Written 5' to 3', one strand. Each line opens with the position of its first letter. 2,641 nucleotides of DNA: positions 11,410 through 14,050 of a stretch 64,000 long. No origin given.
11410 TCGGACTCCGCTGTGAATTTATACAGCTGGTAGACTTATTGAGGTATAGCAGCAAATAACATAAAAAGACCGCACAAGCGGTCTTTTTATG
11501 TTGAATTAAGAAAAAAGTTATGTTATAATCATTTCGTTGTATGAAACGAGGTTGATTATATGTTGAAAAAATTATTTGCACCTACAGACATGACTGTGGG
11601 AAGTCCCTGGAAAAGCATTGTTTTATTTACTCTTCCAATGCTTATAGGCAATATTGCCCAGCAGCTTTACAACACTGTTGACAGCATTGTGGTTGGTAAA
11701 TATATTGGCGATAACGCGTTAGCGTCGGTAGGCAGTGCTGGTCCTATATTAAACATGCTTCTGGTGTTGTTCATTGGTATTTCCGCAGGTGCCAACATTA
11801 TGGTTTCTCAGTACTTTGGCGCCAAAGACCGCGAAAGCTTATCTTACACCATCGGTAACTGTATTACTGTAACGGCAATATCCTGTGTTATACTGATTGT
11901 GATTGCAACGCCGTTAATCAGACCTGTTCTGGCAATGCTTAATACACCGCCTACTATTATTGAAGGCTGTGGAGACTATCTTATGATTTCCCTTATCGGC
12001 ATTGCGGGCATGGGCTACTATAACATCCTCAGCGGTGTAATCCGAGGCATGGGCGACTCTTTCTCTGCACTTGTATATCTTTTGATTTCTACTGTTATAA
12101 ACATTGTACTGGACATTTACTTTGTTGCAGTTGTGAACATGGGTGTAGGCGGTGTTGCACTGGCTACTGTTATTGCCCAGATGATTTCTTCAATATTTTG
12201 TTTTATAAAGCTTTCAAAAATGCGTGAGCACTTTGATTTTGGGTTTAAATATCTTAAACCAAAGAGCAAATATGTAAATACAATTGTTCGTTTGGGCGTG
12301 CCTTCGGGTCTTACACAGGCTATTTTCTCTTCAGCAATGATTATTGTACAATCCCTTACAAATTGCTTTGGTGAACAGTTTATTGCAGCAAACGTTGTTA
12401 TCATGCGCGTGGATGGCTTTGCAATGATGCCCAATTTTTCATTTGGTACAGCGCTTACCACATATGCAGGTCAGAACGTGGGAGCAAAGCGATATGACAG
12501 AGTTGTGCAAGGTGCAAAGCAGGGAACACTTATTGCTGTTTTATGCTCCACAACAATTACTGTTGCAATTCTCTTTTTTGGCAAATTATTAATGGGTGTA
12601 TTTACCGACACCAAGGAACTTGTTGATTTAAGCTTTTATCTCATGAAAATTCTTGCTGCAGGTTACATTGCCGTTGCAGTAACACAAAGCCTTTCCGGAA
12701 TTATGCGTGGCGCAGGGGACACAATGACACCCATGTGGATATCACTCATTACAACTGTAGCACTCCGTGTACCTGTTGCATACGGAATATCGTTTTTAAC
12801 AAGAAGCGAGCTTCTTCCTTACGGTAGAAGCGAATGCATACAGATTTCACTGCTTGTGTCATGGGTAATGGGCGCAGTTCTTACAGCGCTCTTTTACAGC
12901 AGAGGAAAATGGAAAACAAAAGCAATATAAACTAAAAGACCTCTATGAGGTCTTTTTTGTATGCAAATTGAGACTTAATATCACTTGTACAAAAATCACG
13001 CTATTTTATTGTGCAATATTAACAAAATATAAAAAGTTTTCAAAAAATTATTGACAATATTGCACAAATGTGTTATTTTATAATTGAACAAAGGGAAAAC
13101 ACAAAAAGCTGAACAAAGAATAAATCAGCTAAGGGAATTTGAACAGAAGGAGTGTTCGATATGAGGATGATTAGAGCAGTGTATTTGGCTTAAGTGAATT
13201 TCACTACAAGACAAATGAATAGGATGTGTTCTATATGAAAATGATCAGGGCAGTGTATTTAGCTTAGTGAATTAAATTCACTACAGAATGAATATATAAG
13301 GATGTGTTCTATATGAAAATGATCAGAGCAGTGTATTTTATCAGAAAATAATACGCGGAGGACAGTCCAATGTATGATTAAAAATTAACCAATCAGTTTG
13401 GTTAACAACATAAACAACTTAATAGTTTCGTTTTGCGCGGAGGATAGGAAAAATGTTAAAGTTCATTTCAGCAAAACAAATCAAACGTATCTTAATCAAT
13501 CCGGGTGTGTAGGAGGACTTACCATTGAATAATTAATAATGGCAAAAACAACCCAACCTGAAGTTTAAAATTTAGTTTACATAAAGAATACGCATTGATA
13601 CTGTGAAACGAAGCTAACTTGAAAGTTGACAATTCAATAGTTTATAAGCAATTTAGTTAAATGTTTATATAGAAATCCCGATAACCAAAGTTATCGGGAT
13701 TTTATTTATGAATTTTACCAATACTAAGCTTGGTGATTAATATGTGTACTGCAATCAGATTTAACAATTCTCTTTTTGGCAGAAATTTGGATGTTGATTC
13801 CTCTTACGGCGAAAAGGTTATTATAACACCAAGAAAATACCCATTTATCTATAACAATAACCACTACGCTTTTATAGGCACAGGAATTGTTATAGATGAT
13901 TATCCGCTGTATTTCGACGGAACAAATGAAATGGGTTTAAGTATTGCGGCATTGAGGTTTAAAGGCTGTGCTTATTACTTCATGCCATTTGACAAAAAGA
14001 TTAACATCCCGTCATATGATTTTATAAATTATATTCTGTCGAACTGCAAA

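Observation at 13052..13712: A ~650-nt promoter-to-terminator unit carries five SD-preceded mini-ORFs, including a tandem-triplicated 10-12 codon peptide (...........) under apparent purifying selection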

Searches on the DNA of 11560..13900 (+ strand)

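Call 3: search_rna_families(source=window, start=12800, end=13900, threshold=evalue, max_evalue=10, show_alignments=3)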
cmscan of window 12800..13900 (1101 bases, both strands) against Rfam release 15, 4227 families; matches with E-value up to 10: 20.
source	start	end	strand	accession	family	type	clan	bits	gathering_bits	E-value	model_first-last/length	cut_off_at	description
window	12914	13021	+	RF02434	SpF39_sRNA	Gene; sRNA;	-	27.6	60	0.43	1-109/109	no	Streptococcus sRNA SpF39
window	13606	13709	+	RF04179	BTnc049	Gene; sRNA;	-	22.8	81.9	0.29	1-111/111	no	Bacteroides sRNA BTnc049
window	13601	13706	+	RF00370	sroD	Gene; sRNA;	-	22.3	50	0.11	1-86/86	no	sroD RNA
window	13660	13713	-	RF02362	Yfr10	Gene; sRNA;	-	22.3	43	1.3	1-78/78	no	Cyanobacterial functional RNA 10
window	13673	13844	-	RF01822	RsaJ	Gene; sRNA;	-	20.6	100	0.022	1-287/287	no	RNA Staph. aureus A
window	13642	13708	+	RF00042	CopA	Gene; antisense;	-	20.2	60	0.91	1-92/92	no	CopA-like RNA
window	13651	13705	+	RF02450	ncr1175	Gene; sRNA;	-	20.1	60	0.69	1-110/110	no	Bacillus sRNA ncr1175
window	12934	12989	-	RF02844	RefA9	Gene; antisense;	-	20.1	49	2.8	1-64/64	no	Enterococcus sRNA A9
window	12916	12960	+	RF02082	STnc540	Gene; sRNA;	-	19.5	38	0.15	99-143/202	no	Enterobacterial sRNA STnc540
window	13626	13667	+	RF00696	mir-203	Gene; miRNA;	-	18.7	65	0.34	22-63/80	no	mir-203 microRNA precursor family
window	13793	13856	-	RF01797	fstAT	Gene; antitoxin;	-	18.7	72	2.3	1-94/94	no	Fst antitoxin sRNA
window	12837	12960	+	RF01859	Phe_leader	Cis-reg; leader;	-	18.7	55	3.1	1-125/125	no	Phenylalanine leader peptide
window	12930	13011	-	RF01859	Phe_leader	Cis-reg; leader;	-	18.5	55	3.5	1-125/125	no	Phenylalanine leader peptide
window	13241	13292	+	RF00456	mir-34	Gene; miRNA;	CL00087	17.9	53.4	0.7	1-72/72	no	mir-34 microRNA precursor family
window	13648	13729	-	RF02217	ZNFX1-AS1_3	Gene; lncRNA;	-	16.7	60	9.5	1-87/87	no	ZNFX1 antisense RNA 1 conserved region 3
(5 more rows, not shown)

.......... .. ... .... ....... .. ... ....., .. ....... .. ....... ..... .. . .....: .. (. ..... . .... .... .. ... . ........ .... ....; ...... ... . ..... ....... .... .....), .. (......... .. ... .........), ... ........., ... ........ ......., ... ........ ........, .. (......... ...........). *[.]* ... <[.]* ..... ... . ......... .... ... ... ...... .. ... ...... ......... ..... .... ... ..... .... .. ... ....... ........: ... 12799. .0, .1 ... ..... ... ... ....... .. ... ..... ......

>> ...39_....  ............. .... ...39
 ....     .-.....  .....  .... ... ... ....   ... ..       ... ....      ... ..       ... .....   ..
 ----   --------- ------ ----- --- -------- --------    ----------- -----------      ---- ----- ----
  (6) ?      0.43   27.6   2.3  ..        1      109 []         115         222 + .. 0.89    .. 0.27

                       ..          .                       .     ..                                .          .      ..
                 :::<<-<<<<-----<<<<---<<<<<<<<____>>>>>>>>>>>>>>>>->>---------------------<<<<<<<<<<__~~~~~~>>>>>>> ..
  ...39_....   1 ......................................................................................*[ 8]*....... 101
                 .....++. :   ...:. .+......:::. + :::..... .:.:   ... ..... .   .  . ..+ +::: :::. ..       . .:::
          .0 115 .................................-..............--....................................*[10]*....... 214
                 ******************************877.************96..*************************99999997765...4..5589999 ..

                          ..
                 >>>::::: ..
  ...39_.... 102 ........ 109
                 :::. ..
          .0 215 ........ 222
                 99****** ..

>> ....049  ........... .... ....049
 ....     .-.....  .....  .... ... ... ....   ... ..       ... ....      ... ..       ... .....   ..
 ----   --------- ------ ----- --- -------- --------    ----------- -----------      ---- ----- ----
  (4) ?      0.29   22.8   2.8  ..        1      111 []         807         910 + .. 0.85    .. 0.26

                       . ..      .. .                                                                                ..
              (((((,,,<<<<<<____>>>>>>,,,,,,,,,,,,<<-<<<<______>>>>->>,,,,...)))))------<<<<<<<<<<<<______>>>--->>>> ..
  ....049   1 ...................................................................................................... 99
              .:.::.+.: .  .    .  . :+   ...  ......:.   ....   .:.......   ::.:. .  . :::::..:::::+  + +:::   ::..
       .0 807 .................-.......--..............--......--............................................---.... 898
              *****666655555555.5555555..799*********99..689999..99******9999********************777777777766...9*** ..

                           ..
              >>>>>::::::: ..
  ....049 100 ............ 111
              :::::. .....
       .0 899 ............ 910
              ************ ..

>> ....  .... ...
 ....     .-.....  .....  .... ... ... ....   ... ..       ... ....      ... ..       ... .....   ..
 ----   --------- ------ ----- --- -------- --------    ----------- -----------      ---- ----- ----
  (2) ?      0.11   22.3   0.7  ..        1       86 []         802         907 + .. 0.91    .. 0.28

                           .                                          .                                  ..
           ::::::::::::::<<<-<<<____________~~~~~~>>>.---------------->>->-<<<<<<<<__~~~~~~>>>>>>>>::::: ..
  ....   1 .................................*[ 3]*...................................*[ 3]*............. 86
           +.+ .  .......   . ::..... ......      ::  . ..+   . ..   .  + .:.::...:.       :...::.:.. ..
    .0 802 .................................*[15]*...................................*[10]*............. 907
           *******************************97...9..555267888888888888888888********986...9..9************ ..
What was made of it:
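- On Any Rfam 15 family (riboswitches, T-box, leaders, sRNAs): In the E<=10 scan of 12800-13900, the best matches reach 28 bits against gathering scores of 38-100, and all are driven by the terminator (call 3).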

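Call 54: search_dna_similar(query=window:13048-13712:+, collection=plasmids, mode=distant, max_evalue=0.001, max_rows=10)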
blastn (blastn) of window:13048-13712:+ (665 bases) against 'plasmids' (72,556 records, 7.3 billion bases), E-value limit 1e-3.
No match.

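Call 55: search_dna_similar(query=window:13048-13712:+, collection=phages, mode=distant, max_evalue=0.001, max_rows=10)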
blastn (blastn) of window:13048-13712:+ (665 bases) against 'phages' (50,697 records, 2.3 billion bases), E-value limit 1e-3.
No match.
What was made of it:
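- Tried and rejected: blastn in distant mode against plasmids and phages found nothing (calls 54, 55).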

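Call 73: search_rna_families(sources=[L001, L003, L094, L116, L118], threshold=gathering)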
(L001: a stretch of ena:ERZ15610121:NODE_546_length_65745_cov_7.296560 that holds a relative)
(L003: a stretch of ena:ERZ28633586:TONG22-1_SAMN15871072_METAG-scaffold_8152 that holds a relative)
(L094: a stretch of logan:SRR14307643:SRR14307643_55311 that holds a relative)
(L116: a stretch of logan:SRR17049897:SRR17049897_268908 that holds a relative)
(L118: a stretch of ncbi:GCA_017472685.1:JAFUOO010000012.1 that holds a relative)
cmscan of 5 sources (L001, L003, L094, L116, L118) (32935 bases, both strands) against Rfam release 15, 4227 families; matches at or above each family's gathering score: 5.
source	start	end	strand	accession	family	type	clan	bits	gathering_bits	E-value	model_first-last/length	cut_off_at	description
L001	2548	2620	+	RF00005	tRNA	Gene; tRNA;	CL00001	63.4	29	1e-11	1-71/71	no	tRNA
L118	2250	2322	+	RF00005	tRNA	Gene; tRNA;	CL00001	63.4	29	1e-11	1-71/71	no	tRNA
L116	60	132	-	RF00005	tRNA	Gene; tRNA;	CL00001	61.7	29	3.1e-11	1-71/71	no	tRNA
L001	2655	2730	+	RF01706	Gut-1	Gene; sRNA;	-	52.8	50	6.9e-08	1-77/77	no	Gut-1 RNA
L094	1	45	+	RF00005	tRNA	Gene; tRNA;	CL00001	31.7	29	0.0056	27-71/71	5'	tRNA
